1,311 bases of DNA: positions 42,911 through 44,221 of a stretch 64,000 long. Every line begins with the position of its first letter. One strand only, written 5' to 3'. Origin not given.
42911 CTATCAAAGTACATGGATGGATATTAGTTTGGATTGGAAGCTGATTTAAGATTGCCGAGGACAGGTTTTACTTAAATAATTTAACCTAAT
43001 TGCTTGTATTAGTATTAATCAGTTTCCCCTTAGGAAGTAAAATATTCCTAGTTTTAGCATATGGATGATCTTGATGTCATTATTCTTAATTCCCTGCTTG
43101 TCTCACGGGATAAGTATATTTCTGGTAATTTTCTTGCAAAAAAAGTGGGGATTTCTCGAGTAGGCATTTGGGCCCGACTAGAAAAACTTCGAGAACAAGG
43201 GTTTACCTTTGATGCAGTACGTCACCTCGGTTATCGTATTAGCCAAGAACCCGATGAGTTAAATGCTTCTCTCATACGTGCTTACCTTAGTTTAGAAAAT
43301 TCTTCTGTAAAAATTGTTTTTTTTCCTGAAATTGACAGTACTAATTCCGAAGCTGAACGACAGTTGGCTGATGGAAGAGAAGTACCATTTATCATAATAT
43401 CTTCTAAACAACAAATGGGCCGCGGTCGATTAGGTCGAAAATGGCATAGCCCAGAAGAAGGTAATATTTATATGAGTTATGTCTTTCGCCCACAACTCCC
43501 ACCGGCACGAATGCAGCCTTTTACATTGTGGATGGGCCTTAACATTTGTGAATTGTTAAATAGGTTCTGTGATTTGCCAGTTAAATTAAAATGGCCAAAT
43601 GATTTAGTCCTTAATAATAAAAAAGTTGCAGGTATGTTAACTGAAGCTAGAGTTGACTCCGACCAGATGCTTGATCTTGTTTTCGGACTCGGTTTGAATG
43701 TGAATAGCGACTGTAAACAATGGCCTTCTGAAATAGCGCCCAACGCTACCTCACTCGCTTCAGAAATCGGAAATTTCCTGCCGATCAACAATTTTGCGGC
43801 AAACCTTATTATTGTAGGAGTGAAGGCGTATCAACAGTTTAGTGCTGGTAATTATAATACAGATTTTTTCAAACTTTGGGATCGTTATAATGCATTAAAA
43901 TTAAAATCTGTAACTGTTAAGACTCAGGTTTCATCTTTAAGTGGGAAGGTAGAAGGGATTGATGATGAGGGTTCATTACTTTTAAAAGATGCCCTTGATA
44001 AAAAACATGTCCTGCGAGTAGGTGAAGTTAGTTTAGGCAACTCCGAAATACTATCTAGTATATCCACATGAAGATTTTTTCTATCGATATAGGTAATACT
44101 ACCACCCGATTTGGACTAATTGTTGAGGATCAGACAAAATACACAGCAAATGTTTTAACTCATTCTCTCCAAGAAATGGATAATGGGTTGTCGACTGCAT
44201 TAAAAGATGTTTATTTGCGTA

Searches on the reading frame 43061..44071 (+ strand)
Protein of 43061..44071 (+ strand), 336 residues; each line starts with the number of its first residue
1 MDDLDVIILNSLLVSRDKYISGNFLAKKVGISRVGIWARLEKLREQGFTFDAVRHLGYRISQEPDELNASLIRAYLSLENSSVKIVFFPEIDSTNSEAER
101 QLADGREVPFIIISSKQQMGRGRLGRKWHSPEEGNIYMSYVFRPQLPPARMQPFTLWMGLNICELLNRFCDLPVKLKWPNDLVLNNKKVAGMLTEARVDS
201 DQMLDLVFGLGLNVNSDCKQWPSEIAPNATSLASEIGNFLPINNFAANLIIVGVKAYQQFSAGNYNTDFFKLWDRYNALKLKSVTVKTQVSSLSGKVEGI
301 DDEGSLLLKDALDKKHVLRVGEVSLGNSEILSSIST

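Call 42: find_encoding_contigs(protein=window:43061-44071:+, flank=10000, max_places=3)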
Protein window:43061-44071:+ (336 aa): 1 contig read that carries it; 1 place shown.
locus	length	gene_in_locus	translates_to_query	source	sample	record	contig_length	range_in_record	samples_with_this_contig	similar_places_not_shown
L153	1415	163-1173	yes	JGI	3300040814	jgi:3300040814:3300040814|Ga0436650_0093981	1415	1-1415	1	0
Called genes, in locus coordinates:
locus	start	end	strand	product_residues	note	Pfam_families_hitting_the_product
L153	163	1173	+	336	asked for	PF08279:HTH_11, PF03099:BPL_LplA_LipB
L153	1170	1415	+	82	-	?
